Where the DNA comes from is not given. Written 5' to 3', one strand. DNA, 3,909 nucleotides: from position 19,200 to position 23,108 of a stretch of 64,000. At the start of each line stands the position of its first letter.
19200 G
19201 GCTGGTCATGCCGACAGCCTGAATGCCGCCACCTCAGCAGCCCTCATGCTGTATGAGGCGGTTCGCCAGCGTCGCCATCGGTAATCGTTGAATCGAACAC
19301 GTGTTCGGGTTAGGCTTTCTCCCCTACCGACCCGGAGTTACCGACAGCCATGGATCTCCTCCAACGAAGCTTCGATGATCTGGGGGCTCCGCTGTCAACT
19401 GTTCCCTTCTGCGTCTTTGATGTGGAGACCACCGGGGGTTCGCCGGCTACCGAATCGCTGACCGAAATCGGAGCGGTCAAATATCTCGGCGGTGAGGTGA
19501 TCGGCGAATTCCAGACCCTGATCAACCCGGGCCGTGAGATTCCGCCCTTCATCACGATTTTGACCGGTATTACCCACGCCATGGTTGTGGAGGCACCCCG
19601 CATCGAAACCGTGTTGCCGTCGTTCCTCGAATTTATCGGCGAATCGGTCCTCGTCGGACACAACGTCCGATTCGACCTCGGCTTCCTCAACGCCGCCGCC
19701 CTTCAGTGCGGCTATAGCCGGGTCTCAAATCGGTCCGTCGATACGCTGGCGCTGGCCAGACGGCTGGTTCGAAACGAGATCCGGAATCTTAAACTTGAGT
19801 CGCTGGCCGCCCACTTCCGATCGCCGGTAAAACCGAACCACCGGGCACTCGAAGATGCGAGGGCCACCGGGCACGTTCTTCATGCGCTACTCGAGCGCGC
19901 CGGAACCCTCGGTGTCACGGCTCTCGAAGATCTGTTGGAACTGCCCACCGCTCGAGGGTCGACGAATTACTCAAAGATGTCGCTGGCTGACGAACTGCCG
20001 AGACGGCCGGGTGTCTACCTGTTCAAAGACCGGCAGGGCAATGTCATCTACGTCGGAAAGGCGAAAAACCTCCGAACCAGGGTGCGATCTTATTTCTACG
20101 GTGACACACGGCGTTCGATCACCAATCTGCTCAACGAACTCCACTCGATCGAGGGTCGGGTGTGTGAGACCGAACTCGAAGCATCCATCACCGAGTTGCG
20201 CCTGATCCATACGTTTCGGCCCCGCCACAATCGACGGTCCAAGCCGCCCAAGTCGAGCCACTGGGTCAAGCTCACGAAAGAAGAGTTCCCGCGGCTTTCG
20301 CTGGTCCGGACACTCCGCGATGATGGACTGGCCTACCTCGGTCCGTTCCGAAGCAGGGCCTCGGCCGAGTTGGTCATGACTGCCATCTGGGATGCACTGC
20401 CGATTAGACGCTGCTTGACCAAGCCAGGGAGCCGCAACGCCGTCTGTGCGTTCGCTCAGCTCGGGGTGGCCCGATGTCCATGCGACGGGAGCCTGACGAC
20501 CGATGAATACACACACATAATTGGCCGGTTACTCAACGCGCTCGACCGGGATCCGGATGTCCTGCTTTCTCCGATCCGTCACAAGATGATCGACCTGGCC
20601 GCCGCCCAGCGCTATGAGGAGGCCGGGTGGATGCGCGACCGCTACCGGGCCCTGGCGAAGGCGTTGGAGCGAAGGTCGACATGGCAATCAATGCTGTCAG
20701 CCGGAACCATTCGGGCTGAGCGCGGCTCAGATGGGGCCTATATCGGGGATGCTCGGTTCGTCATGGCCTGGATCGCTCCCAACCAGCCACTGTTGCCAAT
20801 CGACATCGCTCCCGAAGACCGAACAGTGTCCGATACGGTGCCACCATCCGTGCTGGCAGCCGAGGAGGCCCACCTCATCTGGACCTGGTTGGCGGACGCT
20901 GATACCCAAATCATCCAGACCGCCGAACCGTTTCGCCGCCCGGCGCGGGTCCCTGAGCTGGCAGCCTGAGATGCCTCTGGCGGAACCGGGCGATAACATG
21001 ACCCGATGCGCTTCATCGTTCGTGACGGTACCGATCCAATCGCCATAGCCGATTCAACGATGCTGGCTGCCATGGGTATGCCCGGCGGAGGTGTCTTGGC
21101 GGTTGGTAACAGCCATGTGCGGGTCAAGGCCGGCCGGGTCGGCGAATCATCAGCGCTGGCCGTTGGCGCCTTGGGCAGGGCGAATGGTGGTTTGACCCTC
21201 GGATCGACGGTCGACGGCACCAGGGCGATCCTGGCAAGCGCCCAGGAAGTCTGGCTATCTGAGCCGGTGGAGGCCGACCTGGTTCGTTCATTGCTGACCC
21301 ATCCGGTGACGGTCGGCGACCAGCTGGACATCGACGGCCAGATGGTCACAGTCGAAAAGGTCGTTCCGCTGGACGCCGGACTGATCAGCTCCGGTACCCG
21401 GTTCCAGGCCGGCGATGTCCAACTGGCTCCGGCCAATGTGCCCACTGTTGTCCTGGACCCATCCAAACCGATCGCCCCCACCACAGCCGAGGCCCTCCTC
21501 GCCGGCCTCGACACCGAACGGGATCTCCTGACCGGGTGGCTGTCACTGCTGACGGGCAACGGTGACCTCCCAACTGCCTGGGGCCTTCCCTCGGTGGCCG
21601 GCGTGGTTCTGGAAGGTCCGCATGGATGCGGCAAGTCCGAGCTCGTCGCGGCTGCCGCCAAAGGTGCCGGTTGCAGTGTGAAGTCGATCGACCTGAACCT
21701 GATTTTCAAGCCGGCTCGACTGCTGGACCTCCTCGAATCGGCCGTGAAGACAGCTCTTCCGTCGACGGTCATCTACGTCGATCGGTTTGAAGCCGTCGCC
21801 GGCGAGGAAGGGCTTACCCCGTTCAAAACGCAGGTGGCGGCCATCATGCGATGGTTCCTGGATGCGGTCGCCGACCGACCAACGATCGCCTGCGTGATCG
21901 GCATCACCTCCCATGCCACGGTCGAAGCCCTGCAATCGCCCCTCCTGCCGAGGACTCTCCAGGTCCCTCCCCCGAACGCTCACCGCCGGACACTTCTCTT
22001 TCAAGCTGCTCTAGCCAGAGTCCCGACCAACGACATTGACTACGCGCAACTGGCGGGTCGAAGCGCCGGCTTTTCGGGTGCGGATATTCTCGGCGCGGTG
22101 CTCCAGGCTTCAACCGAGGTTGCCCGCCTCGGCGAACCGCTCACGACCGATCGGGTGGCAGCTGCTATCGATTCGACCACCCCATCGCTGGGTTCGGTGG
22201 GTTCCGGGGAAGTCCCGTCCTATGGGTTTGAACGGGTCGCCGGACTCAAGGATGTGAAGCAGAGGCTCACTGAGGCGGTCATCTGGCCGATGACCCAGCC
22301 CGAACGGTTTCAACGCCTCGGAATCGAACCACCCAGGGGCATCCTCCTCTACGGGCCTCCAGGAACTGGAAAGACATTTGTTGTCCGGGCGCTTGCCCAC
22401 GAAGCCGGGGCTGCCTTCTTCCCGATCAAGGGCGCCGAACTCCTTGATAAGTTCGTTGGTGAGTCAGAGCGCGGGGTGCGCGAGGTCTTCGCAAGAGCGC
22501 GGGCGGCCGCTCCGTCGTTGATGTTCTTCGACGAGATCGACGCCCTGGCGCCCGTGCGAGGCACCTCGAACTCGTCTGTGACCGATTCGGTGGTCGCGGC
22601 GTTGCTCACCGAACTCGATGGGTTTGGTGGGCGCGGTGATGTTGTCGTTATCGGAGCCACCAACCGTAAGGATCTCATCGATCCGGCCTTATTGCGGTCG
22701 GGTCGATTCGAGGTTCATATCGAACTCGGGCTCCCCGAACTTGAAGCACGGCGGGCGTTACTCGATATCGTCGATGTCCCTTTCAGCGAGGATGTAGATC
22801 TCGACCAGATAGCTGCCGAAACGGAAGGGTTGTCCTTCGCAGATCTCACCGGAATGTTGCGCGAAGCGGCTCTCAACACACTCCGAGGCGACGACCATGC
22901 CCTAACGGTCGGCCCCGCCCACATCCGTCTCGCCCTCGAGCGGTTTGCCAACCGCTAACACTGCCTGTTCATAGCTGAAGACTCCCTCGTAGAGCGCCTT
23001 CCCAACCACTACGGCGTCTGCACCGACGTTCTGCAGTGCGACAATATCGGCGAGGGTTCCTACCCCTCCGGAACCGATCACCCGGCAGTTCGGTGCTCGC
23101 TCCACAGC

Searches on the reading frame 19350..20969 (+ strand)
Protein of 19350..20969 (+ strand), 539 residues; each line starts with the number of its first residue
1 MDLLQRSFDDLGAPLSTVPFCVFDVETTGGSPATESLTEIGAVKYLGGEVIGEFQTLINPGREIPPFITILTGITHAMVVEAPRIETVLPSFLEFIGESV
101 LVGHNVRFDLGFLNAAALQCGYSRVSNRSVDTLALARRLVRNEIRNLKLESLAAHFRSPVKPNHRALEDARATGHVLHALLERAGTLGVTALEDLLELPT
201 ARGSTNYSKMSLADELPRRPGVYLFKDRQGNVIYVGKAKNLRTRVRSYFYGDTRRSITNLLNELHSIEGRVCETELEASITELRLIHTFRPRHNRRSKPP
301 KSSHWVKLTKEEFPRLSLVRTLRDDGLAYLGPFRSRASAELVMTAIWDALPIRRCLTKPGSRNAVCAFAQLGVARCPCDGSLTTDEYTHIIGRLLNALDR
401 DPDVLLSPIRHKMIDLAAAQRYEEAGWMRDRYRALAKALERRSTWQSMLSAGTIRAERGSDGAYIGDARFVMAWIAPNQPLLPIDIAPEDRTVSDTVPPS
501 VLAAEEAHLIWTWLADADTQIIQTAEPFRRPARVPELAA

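Call 81: search_protein_families(library=pfam, proteins=[window:19350-20969:+], max_evalue=0.0001)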
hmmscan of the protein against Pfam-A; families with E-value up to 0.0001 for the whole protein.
window:19350-20969:+ (539 aa): 3 families
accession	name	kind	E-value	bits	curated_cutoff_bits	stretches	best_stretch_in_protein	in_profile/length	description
PF00929.31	RNase_T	-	9.8e-35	121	24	1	22-176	2-163/164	Exonuclease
PF01541.30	GIY-YIG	-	3.2e-08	34.2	22.6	1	220-291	2-74/78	GIY-YIG catalytic domain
PF16473.11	Rv2179c-like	-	1.9e-05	24.9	27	0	23-179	5-175/177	3'-5' exoribonuclease Rv2179c-like domain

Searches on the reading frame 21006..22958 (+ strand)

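Call 81: search_protein_families(library=pfam, proteins=[window:21006-22958:+], max_evalue=0.0001)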
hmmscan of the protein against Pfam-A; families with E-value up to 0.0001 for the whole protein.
window:21006-22958:+ (650 aa): 9 families
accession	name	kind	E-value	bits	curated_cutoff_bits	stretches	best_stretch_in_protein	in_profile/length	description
PF00004.35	AAA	-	1.4e-52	178.1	21.2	2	446-575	1-130/131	ATPase family associated with various cellular activities (AAA)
PF17862.7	AAA_lid_3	-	1.9e-15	56.5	27.2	1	596-627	1-32/45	AAA+ lid domain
PF13191.12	AAA_16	-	2e-10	41.9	32.6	1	441-503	22-91/167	AAA ATPase domain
PF07728.20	AAA_5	-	2.4e-08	34.5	22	0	446-476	2-33/139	AAA domain (dynein-related subfamily)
PF13401.12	AAA_22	-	1.9e-06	28.7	27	0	445-470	7-32/130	AAA domain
PF12775.13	AAA_7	-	9.2e-06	25.7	25.8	0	442-466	32-56/181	P-loop containing dynein motor region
PF13521.12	AAA_28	-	1.2e-05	26.1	27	0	446-473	2-29/164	AAA domain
PF05496.18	RuvB_N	-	6.8e-05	23.1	27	0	445-472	35-62/159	Holliday junction DNA helicase RuvB P-loop domain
PF01695.23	IstB_IS21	-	9.2e-05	22.5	24.1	0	444-511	93-162/238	IstB-like ATP binding protein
